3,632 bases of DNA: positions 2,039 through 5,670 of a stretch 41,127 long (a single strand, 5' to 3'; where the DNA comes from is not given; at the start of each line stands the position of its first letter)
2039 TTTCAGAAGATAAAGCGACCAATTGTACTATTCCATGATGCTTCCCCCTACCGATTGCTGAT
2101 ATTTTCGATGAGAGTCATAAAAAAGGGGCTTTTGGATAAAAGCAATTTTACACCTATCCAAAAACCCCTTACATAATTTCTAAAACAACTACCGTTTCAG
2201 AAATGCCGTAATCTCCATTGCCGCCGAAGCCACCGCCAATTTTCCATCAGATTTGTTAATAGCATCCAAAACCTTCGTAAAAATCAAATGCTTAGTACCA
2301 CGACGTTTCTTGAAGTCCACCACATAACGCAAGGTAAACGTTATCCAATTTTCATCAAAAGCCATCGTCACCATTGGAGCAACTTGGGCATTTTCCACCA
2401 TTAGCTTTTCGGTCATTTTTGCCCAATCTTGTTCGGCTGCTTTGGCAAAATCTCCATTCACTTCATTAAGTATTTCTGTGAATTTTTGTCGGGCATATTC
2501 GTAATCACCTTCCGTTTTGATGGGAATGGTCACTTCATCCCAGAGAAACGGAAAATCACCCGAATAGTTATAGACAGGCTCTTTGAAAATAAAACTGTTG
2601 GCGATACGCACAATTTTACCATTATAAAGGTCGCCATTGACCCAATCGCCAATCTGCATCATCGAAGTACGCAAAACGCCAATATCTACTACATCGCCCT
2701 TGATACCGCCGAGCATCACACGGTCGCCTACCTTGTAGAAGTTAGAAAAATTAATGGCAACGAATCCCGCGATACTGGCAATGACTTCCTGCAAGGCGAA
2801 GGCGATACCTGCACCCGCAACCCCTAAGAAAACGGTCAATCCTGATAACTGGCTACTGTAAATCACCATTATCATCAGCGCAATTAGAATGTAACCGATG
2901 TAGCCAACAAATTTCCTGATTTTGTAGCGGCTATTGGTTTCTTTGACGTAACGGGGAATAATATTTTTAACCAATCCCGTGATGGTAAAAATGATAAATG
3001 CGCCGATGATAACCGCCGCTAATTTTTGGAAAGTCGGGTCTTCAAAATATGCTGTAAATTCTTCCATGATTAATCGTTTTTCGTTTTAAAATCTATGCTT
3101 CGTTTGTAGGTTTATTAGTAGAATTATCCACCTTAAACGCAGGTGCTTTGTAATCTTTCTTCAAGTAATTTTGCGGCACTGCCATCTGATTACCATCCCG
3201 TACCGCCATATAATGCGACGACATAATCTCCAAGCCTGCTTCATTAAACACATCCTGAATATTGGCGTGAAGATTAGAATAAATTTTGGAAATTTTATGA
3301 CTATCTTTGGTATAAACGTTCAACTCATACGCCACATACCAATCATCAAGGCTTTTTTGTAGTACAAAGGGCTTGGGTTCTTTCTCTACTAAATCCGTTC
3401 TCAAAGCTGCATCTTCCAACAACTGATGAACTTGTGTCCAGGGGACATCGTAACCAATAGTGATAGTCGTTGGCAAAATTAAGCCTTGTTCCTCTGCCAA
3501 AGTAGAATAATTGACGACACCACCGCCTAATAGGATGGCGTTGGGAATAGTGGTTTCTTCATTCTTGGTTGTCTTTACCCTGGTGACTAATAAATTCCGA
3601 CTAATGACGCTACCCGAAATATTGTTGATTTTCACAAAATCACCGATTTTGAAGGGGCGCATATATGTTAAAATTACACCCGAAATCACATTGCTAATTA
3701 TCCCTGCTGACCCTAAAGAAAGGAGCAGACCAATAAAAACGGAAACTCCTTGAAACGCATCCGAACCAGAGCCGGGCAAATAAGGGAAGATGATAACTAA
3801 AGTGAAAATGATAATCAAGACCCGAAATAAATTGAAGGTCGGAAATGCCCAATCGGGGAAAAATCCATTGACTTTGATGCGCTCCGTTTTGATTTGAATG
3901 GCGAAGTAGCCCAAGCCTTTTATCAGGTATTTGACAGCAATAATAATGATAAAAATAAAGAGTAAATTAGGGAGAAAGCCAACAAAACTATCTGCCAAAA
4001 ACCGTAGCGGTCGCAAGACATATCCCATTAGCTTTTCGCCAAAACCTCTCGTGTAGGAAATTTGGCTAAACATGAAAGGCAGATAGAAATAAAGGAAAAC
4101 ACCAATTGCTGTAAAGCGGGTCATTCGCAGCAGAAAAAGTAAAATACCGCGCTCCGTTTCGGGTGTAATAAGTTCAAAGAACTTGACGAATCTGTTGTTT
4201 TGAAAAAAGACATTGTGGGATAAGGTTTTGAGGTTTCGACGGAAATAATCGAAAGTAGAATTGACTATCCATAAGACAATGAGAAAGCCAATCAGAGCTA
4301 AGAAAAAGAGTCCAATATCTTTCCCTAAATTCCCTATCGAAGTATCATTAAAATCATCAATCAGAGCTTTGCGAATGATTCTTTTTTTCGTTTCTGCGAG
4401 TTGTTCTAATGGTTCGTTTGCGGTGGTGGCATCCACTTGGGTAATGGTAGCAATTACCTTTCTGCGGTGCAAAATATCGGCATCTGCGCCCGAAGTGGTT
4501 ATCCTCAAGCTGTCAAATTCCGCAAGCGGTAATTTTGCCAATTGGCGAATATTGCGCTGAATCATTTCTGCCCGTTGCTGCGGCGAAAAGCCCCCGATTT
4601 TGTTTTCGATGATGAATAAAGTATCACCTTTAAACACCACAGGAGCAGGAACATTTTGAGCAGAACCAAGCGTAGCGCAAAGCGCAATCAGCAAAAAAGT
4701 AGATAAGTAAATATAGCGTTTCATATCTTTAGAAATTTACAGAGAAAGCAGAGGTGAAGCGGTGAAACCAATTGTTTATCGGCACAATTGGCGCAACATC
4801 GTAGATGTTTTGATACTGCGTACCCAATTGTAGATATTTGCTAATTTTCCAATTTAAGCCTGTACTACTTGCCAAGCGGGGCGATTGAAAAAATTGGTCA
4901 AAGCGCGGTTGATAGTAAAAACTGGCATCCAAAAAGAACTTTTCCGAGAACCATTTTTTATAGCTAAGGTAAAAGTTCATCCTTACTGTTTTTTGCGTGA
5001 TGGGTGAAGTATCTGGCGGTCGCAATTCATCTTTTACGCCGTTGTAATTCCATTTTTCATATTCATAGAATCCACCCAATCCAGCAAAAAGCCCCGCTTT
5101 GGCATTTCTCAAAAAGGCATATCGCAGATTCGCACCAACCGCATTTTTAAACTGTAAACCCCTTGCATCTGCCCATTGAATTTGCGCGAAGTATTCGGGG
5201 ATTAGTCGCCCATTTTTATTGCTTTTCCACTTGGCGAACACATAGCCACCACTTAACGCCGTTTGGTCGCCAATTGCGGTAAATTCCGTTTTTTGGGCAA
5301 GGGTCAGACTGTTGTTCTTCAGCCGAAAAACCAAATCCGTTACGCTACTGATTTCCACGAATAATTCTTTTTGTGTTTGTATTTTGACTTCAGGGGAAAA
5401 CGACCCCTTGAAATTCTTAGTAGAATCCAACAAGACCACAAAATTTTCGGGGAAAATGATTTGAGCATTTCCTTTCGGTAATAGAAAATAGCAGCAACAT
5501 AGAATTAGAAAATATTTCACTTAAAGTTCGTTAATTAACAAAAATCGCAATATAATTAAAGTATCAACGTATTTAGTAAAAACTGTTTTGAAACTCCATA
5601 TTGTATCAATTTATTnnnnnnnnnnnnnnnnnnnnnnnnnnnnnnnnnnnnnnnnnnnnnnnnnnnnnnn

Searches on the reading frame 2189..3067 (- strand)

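Call 7: search_protein_families(library=pfam, proteins=[window:2189-3067:-], max_evalue=0.01)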
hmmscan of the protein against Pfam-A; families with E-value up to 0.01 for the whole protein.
window:2189-3067:- (292 aa): 1 family
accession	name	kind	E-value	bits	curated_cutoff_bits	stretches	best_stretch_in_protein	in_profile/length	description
PF00924.24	MS_channel_2nd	-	4.5e-08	33.5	20.2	1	95-169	2-67/68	Mechanosensitive ion channel, beta-domain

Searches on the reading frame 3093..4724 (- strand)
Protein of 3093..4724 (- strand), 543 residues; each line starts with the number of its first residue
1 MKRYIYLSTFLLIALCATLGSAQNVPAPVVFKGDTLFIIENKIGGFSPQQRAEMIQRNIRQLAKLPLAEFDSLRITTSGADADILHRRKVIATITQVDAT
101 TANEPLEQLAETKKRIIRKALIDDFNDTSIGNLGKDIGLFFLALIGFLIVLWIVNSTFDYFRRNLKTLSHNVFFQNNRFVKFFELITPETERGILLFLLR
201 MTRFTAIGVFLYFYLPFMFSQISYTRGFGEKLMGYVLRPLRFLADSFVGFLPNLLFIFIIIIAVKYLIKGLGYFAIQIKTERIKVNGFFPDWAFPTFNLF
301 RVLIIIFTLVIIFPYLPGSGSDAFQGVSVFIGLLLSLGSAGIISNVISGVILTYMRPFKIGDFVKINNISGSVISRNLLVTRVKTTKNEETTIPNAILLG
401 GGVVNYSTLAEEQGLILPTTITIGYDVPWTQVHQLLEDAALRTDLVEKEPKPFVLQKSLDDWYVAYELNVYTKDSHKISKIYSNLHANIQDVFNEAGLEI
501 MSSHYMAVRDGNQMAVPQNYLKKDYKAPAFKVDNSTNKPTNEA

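Call 7: search_protein_families(library=pfam, proteins=[window:3093-4724:-], max_evalue=0.01)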
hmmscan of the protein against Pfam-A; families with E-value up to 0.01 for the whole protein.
window:3093-4724:- (543 aa): 3 families
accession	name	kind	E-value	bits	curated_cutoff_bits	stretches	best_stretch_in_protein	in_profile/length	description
PF00924.24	MS_channel_2nd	-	5.2e-18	65.4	20.2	1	342-407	2-67/68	Mechanosensitive ion channel, beta-domain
PF21082.3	MS_channel_3rd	-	1.2e-12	48.5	21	1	419-500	3-88/88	Mechanosensitive ion channel MscS, C-terminal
PF21088.3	MS_channel_1st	-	0.00038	20.8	23.1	1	298-339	1-41/42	Mechanosensitive ion channel, transmembrane helices 2/3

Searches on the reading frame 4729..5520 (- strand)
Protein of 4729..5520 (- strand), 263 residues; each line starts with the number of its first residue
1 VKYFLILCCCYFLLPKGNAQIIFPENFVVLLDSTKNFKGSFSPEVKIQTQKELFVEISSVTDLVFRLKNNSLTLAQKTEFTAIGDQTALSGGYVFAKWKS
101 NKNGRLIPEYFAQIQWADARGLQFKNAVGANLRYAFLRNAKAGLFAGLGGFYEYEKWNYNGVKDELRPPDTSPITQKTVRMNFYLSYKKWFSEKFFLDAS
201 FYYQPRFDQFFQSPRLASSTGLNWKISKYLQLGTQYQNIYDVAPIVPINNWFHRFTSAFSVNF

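Call 7: search_protein_families(library=pfam, proteins=[window:4729-5520:-], max_evalue=0.01)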
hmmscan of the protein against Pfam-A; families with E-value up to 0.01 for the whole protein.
window:4729-5520:- (263 aa): 1 family
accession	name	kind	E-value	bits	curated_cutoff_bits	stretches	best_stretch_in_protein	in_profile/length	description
PF04338.18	DUF481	-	2e-05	25.2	21.1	1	110-243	70-190/210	Protein of unknown function, DUF481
